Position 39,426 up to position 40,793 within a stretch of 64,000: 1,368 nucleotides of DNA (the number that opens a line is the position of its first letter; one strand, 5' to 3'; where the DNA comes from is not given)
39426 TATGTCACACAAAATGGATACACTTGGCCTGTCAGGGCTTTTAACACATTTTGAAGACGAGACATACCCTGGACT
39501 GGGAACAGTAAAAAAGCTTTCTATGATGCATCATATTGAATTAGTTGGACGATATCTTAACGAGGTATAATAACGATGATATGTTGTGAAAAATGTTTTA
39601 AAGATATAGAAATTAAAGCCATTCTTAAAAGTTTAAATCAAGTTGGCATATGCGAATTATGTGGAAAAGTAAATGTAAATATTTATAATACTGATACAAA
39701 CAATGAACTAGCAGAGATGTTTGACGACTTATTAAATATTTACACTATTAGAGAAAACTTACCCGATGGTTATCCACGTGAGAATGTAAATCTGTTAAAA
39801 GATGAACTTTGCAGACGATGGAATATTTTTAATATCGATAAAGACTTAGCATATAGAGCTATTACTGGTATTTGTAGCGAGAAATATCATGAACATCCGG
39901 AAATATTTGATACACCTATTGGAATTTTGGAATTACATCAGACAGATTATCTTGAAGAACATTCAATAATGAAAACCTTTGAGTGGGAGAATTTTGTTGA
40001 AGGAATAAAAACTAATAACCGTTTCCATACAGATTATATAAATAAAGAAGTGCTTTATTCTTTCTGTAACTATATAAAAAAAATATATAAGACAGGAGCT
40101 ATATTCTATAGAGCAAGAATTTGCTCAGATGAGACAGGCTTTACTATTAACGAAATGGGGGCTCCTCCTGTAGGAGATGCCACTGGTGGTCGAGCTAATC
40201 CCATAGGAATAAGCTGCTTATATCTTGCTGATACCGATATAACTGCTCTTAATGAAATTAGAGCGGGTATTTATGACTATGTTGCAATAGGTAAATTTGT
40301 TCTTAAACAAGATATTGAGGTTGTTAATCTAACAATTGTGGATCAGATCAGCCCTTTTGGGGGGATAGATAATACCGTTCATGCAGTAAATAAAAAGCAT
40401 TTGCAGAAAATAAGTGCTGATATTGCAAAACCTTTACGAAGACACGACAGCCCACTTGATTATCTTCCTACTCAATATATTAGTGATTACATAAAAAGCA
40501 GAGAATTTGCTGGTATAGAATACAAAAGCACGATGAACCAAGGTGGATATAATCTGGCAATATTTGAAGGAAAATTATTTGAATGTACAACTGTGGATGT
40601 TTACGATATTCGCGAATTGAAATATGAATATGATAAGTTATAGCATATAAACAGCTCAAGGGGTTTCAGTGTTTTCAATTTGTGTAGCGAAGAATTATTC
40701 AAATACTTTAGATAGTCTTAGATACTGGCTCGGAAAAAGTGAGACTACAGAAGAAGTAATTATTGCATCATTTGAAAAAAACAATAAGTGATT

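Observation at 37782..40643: Translationally coupled three-gene operon: PD-(D/E)xK-like + sce7725-like + Zn-ribbon/RES effector, a candidate uncharacterised anti-phage (NAD+-depletion) system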

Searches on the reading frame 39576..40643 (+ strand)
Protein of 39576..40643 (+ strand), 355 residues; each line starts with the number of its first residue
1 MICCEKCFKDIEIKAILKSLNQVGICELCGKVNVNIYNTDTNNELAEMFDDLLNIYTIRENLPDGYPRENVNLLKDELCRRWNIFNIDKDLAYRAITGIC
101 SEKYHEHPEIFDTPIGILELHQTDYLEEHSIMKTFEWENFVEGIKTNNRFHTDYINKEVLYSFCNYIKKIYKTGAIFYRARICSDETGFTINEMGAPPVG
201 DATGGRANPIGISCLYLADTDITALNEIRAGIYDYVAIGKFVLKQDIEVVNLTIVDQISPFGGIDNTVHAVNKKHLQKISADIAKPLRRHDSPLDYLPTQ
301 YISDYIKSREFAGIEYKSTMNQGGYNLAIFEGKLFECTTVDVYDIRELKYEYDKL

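Call 3: search_protein_families(library=pfam, proteins=[window:39576-40643:+], max_evalue=0.1)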
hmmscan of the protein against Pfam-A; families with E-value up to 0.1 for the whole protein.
window:39576-40643:+ (355 aa): 1 family
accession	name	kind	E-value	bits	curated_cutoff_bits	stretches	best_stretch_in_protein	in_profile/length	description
PF08808.17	RES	-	2.3e-15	57.4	23.2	1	198-340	18-148/157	RES domain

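Call 4: search_protein_families(library=ncbifam, proteins=[window:39576-40643:+], max_evalue=0.1)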
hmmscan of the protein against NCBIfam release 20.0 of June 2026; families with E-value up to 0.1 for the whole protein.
window:39576-40643:+ (355 aa): 0 families

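Call 5: search_protein_families(library=padloc, proteins=[window:39576-40643:+], max_evalue=0.1)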
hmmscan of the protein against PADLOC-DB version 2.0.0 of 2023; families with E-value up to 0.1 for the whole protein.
window:39576-40643:+ (355 aa): 0 families

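Call 23: find_homologous_proteins(query=window:39576-40643:+, max_evalue=0.001)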
Query window:39576-40643:+ (355 aa): 593 proteins with E <= 0.001 among 1614 candidates; the best 120 are listed.
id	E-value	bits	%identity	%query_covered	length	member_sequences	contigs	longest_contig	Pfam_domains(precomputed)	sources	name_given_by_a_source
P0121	1.6e-242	822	100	100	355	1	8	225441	PF08808.18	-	-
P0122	2.2e-204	696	84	100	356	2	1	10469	PF08808.18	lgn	-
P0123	3.2e-203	692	83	100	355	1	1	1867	PF08808.18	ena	-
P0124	6.8e-202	688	84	100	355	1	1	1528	PF08808.18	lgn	-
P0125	4.7e-201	685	83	100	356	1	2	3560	PF08808.18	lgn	-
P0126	4.0e-196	669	82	100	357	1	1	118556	PF08808.18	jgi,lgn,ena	-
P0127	7.0e-195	665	82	100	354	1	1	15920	PF08808.18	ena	-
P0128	1.0e-193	661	80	100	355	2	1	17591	PF08808.18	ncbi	-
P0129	2.5e-188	643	79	99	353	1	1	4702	PF08808.18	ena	-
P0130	4.3e-184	629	76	100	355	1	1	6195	PF08808.18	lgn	-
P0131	3.0e-183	627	81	94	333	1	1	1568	PF08808.18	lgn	-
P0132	2.2e-182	624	75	100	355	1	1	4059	PF08808.18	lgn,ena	-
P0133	1.4e-180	618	75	100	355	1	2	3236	PF08808.18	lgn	-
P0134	2.3e-178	611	74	100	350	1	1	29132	PF08808.18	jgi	jgi:hypothetical protein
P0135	6.7e-178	609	76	100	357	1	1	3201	PF08808.18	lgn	-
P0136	2.6e-177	607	74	100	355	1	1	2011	PF08808.18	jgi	jgi:hypothetical protein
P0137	1.8e-172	591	73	100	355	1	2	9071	PF08808.18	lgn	-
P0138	7.8e-172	589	72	100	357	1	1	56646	PF08808.18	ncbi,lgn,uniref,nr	ncbi:RES domain-containing protein [Hydrogenispora ethanolica]|uniref:RES domain-containing protein 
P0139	3.3e-170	584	72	100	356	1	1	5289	PF08808.18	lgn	-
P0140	2.0e-167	575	70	100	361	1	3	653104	PF08808.18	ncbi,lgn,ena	-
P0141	2.0e-166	571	71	100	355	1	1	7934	PF08808.18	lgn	-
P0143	6.2e-146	504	62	100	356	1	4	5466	PF08808.18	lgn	-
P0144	4.4e-143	495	61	100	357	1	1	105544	PF08808.18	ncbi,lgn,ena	-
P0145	3.7e-141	488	61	99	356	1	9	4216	PF08808.18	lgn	-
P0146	4.1e-137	475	60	99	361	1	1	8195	PF08808.18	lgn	-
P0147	1.1e-136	474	59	100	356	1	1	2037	PF08808.18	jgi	jgi:hypothetical protein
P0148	2.4e-136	472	57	100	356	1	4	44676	PF08808.18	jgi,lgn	jgi:hypothetical protein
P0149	5.6e-136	471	58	100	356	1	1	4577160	PF08808.18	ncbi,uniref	ncbi:RES family NAD+ phosphorylase [Neobacillus sp. SCS-31]|uniref:RES family NAD+ phosphorylase n=1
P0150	9.2e-136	471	60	99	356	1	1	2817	PF08808.18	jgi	jgi:hypothetical protein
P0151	2.0e-135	469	60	99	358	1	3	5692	PF08808.18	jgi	jgi:hypothetical protein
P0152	2.9e-135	469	59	99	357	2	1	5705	PF08808.18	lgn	-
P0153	8.0e-135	467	59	99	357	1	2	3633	PF08808.18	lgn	-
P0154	1.9e-134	466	57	99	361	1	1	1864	PF08808.18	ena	-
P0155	4.4e-134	465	57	100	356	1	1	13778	PF08808.18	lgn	-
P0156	5.5e-134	465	57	100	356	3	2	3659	PF08808.18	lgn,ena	-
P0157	8.0e-134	464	58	100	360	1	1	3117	PF08808.18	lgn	-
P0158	1.0e-133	464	58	100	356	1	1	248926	PF08808.18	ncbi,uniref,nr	ncbi:RES domain-containing protein [Neobacillus notoginsengisoli]|uniref:RES domain-containing prote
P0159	5.9e-132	458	57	99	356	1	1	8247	PF08808.18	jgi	jgi:RES domain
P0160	7.2e-132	458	56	100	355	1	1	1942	PF08808.18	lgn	-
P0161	1.4e-131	457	56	100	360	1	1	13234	PF08808.18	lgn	-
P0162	1.5e-131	457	56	100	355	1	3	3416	PF08808.18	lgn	-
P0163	2.2e-131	456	58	99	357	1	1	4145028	PF08808.18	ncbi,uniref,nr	ncbi:RES family NAD+ phosphorylase [Halobacillus litoralis]|uniref:RES domain-containing protein n=1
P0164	4.1e-131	455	59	96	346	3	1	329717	PF08808.18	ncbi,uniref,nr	ncbi:hypothetical protein JOC34_002309 [Virgibacillus halotolerans]|uniref:RES domain-containing pro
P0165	8.5e-130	451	56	99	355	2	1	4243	PF08808.18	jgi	-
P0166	1.0e-129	451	57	100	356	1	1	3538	PF08808.18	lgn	-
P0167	1.5e-129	450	56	100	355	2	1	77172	PF08808.18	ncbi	-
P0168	4.0e-129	449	55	100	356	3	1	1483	PF08808.18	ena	-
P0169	1.2e-128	447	54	99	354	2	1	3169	PF08808.18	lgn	-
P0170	2.0e-128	446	56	100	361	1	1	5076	PF08808.18,PF18870.7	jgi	-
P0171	3.9e-128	445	54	100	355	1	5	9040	PF08808.18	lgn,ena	-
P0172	4.5e-128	445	55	100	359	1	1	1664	PF08808.18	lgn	-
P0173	1.3e-127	444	56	99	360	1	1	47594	PF08808.18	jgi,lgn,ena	-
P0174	1.6e-127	443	56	100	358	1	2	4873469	PF08808.18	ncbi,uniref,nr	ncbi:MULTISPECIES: RES family NAD+ phosphorylase [Bacillaceae]|uniref:RES family NAD+ phosphorylase 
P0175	5.1e-127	442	55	100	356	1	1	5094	PF08808.18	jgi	jgi:hypothetical protein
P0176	5.1e-127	442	55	100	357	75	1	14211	PF08808.18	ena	-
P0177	3.0e-126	439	54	100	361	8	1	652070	PF08808.18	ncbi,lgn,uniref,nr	ncbi:RES family NAD+ phosphorylase [Desulfitobacterium chlororespirans]|uniref:RES domain-containing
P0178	3.4e-126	439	55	100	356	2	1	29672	PF08808.18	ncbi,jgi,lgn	-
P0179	4.0e-126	439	54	99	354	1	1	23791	PF08808.18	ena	-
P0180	6.4e-126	438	55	100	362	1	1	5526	PF08808.18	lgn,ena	-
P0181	7.0e-126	438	55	100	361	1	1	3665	PF08808.18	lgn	-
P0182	1.3e-125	437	55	100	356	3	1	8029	PF08808.18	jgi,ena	-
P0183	2.1e-125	436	53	100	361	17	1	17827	PF08808.18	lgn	-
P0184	2.5e-125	436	56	99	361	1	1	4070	PF08808.18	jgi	jgi:hypothetical protein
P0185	4.9e-125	435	55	100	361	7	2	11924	PF08808.18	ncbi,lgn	-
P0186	2.1e-124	433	54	99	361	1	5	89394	PF08808.18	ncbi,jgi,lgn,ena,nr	ncbi:MAG: RES domain-containing protein [Lachnospiraceae bacterium]|jgi:hypothetical protein|nr:RES 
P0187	3.1e-124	433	56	99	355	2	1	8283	PF08808.18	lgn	-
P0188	4.7e-124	432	55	100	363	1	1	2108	PF08808.18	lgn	-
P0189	5.0e-124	432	54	100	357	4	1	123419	PF08808.18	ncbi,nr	ncbi:MAG: RES family NAD+ phosphorylase [Clostridia bacterium]|nr:RES family NAD+ phosphorylase [Clo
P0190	5.3e-124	432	54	100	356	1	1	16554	PF08808.18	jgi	jgi:hypothetical protein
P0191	5.5e-124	432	55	100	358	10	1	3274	PF08808.18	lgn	-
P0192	7.3e-124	431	53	99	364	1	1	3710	PF08808.18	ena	-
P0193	9.1e-124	431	55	100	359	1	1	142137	PF08808.18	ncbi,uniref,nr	ncbi:RES family NAD+ phosphorylase [Guptibacillus spartinae]|uniref:RES family NAD+ phosphorylase n=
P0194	1.0e-123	431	55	100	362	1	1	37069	PF08808.18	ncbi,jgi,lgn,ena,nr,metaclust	ncbi:MAG: RES family NAD+ phosphorylase [Firmicutes bacterium]|nr:RES family NAD+ phosphorylase [Bac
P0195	1.7e-123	430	55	100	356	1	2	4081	PF08808.18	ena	-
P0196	1.7e-123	430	60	90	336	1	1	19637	PF08808.18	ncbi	ncbi:MAG: RES family NAD+ phosphorylase [Bacillota bacterium]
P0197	2.3e-123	430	55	100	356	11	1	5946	PF08808.18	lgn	-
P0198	3.6e-123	429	53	100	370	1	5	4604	PF08808.18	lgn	-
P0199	4.1e-123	429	53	100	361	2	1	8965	PF08808.18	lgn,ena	-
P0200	6.2e-123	428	54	100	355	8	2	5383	PF08808.18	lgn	-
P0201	6.4e-123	428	53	100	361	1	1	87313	PF08808.18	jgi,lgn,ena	-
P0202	9.6e-123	428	54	99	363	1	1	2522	PF08808.18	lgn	-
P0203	4.5e-122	425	53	100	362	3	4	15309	PF08808.18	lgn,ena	-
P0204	6.0e-122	425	53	99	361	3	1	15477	PF08808.18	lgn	-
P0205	1.1e-121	424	61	88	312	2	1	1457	PF08808.18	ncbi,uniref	ncbi:RES family NAD+ phosphorylase, partial [Priestia megaterium]|uniref:RES family NAD+ phosphoryla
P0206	1.1e-121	424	55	100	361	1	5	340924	PF08808.18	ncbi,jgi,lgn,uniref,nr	ncbi:RES family NAD+ phosphorylase [Sedimentibacter saalensis]|uniref:RES family NAD+ phosphorylase 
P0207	1.5e-121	424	52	99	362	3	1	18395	PF08808.18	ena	-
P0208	1.6e-121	424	55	100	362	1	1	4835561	PF08808.18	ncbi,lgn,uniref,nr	ncbi:RES family NAD+ phosphorylase [Mesobacillus jeotgali]|uniref:RES family NAD+ phosphorylase n=1 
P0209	2.4e-121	423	53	99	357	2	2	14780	PF08808.18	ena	-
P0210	2.5e-121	423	53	100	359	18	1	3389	PF08808.18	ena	-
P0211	3.5e-121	423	53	100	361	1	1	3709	PF08808.18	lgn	-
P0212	5.4e-121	422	55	100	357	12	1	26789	PF08808.18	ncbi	-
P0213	5.7e-121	422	54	100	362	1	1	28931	PF08808.18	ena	-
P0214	5.9e-121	422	53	99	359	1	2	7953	PF08808.18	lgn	-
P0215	6.4e-121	422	54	99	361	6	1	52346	PF08808.18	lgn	-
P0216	9.3e-121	421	53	100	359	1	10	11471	PF08808.18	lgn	-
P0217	1.2e-120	421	54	99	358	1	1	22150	PF08808.18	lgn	-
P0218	2.1e-120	420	55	100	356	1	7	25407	PF08808.18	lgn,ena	-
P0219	2.5e-120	420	53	100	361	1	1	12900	PF08808.18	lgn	-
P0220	2.5e-120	420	53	100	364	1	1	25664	PF08808.18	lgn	-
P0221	3.0e-120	420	54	99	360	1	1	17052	PF08808.18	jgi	jgi:hypothetical protein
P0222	4.1e-120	419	54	100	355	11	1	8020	PF08808.18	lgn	-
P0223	5.8e-120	419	53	100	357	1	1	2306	PF08808.18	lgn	-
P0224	6.5e-120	418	53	100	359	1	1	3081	PF08808.18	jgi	jgi:hypothetical protein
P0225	8.5e-120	418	51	99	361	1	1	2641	PF08808.18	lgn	-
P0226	1.5e-119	417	51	100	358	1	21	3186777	PF08808.18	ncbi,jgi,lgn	jgi:hypothetical protein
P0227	1.7e-119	417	53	100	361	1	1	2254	PF08808.18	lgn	-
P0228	2.1e-119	417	52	100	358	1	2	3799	PF08808.18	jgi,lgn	-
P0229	2.2e-119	417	52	100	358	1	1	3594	PF08808.18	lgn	-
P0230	4.4e-119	416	51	100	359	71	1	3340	PF08808.18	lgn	-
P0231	4.8e-119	416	54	100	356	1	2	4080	PF08808.18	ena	-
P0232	5.3e-119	415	54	100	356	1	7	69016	PF08808.18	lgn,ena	-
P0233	7.5e-119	415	54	100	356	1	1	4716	PF08808.18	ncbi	-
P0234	8.2e-119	415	54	100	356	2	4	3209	PF08808.18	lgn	-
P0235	9.8e-119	415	53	99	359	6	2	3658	PF08808.18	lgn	-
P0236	1.1e-118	414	53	100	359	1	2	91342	PF08808.18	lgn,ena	-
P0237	1.3e-118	414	53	99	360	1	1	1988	PF08808.18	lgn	-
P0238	1.5e-118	414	54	100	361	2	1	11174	PF08808.18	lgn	-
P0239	1.8e-118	414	53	100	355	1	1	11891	PF08808.18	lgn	-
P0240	1.9e-118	414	54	100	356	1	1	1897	PF08808.18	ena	-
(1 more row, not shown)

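Call 69: predict_structure(alignment_id=A6)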
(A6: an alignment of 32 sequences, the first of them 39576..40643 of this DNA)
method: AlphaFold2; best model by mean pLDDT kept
length: 355 residues; sequences in the alignment: 32
mean_pLDDT: 88.4   pTM: 0.83
mean pLDDT of the five models: 88.4, 87.7, 86.9, 86.6, 86.0
residues with pLDDT >= 90: 242; 70-90: 75; 50-70: 28; < 50: 10
segments of 3 or more residues with pLDDT < 50: 203-211
pLDDT, mean of each block of 10 residues (from residue 1): 95 94 95 95 92 96 93 96 95 96 96 96 96 91 74 87 95 96 89 78 47 78 86 87 98 92 93 93 71 76 90 90 89 94 81 55
secondary structure, 60 per line:
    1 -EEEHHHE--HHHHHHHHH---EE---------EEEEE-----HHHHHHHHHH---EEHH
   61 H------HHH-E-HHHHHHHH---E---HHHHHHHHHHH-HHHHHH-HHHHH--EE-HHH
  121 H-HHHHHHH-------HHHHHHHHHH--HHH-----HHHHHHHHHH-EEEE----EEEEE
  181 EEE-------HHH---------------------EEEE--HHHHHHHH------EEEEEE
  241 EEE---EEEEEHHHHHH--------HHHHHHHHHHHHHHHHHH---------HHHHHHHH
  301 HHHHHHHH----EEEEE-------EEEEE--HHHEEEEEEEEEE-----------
elements in order: E2-4 H11-19 E34-38 H44-53 H74-81 H89-99 H101-106 H108-112 H118-121 H123-129 H137-146 H157-166 E168-171 E176-183 E215-218 H221-228 E235-243 E247-251 H252-257 H266-283 H293-308 E313-317 E325-329 E335-344

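Call 72: search_solved_structures(query=A6, max_evalue=1, show_alignments=2)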
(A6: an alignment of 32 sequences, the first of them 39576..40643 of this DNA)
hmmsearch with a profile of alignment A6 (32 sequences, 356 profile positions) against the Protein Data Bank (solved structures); distinct sequences matched with E-value up to 1: 9.
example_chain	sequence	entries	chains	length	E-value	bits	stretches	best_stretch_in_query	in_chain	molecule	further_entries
3jv2_A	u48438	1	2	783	0.78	11.8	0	42-113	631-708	Protein translocase subunit SecA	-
8ya0_A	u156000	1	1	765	0.82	11.7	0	42-113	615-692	Protein translocase subunit SecA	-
1m6n_A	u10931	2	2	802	0.83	11.7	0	42-113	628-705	Preprotein translocase secA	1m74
7xha_A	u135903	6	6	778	0.85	11.6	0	42-113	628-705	Protein translocase subunit SecA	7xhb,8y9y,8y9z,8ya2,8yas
1tf2_A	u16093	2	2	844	0.85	11.6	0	42-113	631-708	Preprotein translocase secA subunit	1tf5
2ibm_A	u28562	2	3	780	0.87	11.6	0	42-113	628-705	Preprotein translocase secA subunit | Protein translocase subunit SecA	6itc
3dl8_A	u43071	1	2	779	0.88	11.6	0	42-113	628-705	Protein translocase subunit secA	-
3iqm_A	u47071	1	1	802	0.93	11.5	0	42-113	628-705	Protein translocase subunit secA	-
5eul_A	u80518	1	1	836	0.98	11.4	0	42-113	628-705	Protein translocase subunit SecA, Insertion Peptide Chimera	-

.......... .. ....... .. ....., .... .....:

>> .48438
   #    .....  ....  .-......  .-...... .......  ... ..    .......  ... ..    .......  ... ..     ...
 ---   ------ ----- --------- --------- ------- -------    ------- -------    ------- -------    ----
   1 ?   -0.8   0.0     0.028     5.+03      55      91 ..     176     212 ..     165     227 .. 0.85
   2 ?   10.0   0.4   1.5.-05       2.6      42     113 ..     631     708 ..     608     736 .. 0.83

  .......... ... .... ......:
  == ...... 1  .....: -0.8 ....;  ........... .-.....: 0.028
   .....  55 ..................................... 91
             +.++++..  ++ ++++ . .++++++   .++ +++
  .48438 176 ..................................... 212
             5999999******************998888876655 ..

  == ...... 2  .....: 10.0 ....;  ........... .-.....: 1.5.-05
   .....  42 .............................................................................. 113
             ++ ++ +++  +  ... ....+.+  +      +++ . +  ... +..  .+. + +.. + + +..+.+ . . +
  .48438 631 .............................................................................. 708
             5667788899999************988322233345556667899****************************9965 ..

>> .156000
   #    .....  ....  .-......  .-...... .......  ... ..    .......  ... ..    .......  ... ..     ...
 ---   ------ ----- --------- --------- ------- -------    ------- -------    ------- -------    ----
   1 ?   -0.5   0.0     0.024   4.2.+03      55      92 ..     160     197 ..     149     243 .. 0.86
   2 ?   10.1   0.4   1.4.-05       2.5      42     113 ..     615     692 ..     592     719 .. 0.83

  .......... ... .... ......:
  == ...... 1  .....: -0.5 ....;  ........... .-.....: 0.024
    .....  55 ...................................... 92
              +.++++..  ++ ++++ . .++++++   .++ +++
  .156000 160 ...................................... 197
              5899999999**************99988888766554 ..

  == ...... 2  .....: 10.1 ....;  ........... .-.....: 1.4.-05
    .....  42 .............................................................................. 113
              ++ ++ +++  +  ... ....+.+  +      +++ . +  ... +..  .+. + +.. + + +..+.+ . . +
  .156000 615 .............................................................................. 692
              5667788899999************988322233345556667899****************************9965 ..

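Call 73: fold_search(model_id=the predicted structure, library=pdb)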
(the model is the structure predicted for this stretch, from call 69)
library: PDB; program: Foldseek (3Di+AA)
matches with E <= 10: 85; with E <= 0.001: 0
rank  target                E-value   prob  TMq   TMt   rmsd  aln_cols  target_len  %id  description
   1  7k7b_A                1.2e-02  0.93  0.21  0.16   9.0       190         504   13  Crystal structure of diphtheria toxin from crystals obtained at pH 5.0 (released 2020-11-18)
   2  7k7e_A                1.2e-02  0.93  0.21  0.16   8.7       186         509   11  Crystal structure of diphtheria toxin from crystals obtained at pH 7.0 (released 2020-11-18)
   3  4ow6_A                1.4e-02  0.84  0.21  0.16  10.3       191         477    9  Crystal structure of Diphtheria Toxin at acidic pH (released 2014-04-02)
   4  9r35_A                1.7e-02  0.98  0.26  0.57   7.6       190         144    9  Crystal structure of the Pseudomonas putida Xre-RES toxin-antitoxin complex bound to promoter DNA (released 2025-08-20)
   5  7k7d_B                1.7e-02  0.82  0.19  0.15   9.9       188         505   12  Crystal structure of diphtheria toxin from crystals obtained at pH 6.0 (released 2020-11-18)
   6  4ae1_A                1.7e-02  0.77  0.19  0.14   9.6       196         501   11  Crystal structure of diphtheria toxin mutant CRM197 in complex with nicotinamide (released 2012-03-28)
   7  4ae0                  2.1e-02  0.85  0.21  0.16   8.7       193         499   12  Crystal structure of diphtheria toxin mutant CRM197 (released 2012-03-28)
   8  1tox_A                2.4e-02  0.72  0.21  0.15   8.8       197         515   11  DIPHTHERIA TOXIN DIMER COMPLEXED WITH NAD (released 1996-06-10)
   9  1ddt                  2.7e-02  0.85  0.22  0.16   7.7       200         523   10  THE REFINED STRUCTURE OF DIMERIC DIPHTHERIA TOXIN AT 2.0 ANGSTROMS RESOLUTION (released 1994-07-31)
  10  7k7d_A                2.7e-02  0.75  0.20  0.15   9.5       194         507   11  Crystal structure of diphtheria toxin from crystals obtained at pH 6.0 (released 2020-11-18)
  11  8g0g_A                2.7e-02  0.72  0.20  0.15   8.9       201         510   12  Crystal structure of diphtheria toxin H223Q/H257Q double mutant (pH 4.5) (released 2023-07-05)
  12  7k7c_A                3.1e-02  0.82  0.21  0.16   8.9       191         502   12  Crystal structure of diphtheria toxin from crystals obtained at pH 5.5 (released 2020-11-18)
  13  5i82_C                3.3e-02  0.82  0.21  0.16   9.0       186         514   11  First Crystal Structure of E.coli Based Recombinant Diphtheria Toxin Mutant CRM197 (released 2016-03-02)
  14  4ow6_B                3.5e-02  0.60  0.20  0.15  11.0       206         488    6  Crystal structure of Diphtheria Toxin at acidic pH (released 2014-04-02)
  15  1xdt_T                3.9e-02  0.80  0.21  0.15   9.1       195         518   12  COMPLEX OF DIPHTHERIA TOXIN AND HEPARIN-BINDING EPIDERMAL GROWTH FACTOR (released 1998-02-25)
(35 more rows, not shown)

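Call 81: search_protein_families(library=pfam, alignment_id=A6, max_evalue=0.01)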
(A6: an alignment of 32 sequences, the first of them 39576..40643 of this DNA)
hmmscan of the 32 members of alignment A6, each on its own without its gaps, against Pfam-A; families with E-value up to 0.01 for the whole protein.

A. member 1, window:39576-40643:+ (355 aa): 1 family
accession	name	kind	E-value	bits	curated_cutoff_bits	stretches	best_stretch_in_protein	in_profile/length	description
PF08808.17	RES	-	2.3e-15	57.4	23.2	1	198-340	18-148/157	RES domain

B. families by the number of members that match (of 32 scanned): 2 families
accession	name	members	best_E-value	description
PF08808.17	RES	32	4.4e-18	RES domain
PF18870.6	HEPN_RES_NTD1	14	1.7e-05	HEPN/RES N-terminal domain 1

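Call 83: search_protein_families(library=phrogs, proteins=[window:39576-40643:+], max_evalue=0.001)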
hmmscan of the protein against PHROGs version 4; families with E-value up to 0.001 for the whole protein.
window:39576-40643:+ (355 aa): 0 families

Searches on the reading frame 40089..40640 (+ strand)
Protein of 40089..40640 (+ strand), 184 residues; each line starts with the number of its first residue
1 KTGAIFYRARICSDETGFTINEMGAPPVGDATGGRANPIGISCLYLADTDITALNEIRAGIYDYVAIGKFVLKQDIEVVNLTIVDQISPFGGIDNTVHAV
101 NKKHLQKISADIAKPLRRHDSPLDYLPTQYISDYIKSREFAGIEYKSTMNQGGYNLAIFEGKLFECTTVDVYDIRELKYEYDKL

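Call 105: search_solved_structures(query=A8, max_evalue=10, show_alignments=3)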
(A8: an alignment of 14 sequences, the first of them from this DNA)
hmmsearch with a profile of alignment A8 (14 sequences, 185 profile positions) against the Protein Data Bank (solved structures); distinct sequences matched with E-value up to 10: 6.
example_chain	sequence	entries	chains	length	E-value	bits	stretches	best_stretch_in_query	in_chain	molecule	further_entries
6d0i_A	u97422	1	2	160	0.63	12.8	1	10-56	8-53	ParT: COG5654 (RES domain) toxin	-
6d0h_A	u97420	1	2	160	0.82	12.5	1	10-56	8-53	ParT: COG5654 (RES domain) toxin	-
4ino_A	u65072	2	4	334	0.93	12.3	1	60-112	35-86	Nickel (II) ABC transporter, periplasmic nickel-binding protein | Iron (III) ABC transporter, periplasmic iron-binding protein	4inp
4ls3_A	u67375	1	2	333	0.94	12.3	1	60-112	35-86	Nickel (III) ABC transporter, periplasmic iron-bindin gprotein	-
8qnq_C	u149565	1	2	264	2.3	11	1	123-165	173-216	RES domain-containing protein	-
8qnl_C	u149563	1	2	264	2.3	11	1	123-165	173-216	RES domain-containing protein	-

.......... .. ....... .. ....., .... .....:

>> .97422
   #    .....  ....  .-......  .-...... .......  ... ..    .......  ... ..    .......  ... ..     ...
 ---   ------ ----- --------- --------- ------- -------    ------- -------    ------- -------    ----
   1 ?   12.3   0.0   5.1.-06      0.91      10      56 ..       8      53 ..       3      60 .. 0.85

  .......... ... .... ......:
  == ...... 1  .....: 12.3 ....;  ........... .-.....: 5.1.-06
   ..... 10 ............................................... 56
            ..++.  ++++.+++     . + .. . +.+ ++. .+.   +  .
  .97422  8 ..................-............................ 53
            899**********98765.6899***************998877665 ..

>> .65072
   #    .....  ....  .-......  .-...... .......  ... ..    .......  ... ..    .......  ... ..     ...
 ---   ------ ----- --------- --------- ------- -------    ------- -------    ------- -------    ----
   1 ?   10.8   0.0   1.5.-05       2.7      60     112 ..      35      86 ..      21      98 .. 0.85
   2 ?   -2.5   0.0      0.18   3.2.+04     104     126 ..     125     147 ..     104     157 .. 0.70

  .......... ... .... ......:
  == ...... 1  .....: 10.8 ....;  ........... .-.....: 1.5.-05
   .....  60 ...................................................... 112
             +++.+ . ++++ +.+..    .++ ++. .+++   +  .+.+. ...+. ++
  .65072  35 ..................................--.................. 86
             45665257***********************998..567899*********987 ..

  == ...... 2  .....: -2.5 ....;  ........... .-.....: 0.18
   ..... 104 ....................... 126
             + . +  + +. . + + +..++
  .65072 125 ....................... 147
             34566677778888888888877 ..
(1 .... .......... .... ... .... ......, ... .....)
